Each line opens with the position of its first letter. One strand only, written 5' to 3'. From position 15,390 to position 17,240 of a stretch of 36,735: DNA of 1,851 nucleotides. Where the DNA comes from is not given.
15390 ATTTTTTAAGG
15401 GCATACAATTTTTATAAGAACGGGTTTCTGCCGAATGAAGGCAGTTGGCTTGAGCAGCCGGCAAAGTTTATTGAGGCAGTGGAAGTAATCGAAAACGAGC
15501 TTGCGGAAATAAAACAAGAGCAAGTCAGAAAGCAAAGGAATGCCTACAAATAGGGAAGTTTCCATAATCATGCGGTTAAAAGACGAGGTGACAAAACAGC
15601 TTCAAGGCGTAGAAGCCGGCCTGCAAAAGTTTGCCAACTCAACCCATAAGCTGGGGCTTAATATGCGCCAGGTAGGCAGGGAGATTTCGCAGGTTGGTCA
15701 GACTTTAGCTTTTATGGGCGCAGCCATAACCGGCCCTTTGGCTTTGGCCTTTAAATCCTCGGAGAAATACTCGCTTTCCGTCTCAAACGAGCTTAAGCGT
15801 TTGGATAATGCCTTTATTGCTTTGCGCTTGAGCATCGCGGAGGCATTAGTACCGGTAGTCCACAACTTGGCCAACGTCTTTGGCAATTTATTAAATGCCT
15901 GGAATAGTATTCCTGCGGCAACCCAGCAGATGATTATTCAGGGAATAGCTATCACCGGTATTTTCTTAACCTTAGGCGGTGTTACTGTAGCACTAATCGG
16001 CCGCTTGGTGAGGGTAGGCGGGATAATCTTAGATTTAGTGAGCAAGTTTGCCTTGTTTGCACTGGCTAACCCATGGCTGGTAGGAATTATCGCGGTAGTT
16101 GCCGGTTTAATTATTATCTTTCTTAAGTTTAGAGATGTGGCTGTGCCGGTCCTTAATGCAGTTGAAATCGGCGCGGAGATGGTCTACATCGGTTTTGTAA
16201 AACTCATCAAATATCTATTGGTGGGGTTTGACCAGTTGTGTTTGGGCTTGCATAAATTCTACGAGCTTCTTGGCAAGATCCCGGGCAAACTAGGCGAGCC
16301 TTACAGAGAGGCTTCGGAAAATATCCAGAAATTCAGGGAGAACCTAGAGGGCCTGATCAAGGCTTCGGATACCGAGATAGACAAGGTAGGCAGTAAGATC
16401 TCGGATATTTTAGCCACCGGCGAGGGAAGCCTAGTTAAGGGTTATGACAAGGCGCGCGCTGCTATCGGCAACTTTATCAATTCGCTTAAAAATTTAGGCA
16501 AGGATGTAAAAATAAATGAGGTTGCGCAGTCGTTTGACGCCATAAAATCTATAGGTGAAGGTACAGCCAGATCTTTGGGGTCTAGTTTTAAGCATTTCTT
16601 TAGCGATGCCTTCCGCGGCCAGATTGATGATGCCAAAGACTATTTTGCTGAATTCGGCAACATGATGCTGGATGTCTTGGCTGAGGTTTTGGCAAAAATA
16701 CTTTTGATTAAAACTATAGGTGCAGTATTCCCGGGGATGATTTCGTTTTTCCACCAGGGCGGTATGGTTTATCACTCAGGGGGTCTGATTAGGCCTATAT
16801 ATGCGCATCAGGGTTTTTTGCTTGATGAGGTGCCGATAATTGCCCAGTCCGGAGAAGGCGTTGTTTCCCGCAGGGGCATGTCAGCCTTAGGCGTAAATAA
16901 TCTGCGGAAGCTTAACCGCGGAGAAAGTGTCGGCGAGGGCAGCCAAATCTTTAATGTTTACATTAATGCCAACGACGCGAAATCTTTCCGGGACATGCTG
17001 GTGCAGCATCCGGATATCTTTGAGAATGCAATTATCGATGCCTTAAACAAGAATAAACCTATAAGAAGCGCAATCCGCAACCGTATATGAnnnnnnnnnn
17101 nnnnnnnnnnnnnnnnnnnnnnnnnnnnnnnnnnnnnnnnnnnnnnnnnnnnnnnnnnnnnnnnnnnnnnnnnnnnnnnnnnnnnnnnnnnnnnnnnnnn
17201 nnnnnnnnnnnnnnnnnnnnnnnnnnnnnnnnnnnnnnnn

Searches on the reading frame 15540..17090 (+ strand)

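Call 71: search_protein_families(library=phrogs, proteins=[window:15540-17090:+], max_evalue=0.0001)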
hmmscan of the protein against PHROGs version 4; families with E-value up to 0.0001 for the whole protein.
window:15540-17090:+ (516 aa): 7 families
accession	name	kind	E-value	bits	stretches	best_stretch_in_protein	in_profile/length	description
phrog_1533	-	tail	4.8e-14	51.9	1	82-267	527-685/1688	tail length tape measure protein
phrog_1535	-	tail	1.9e-10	40.6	1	99-401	767-1026/1152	tail length tape measure protein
phrog_1272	-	tail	1.2e-09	37.6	1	75-404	526-816/1606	tail length tape measure protein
phrog_1293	-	tail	2e-05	23.6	0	75-166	457-551/1424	tail length tape measure protein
phrog_305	-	tail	3.4e-05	23.6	1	7-387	300-602/1001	tail length tape measure protein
phrog_5218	-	unknown function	5.7e-05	22.4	0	81-382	525-781/1599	-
phrog_2335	-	tail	7.1e-05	21.9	0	269-426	1250-1409/1536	tail length tape measure protein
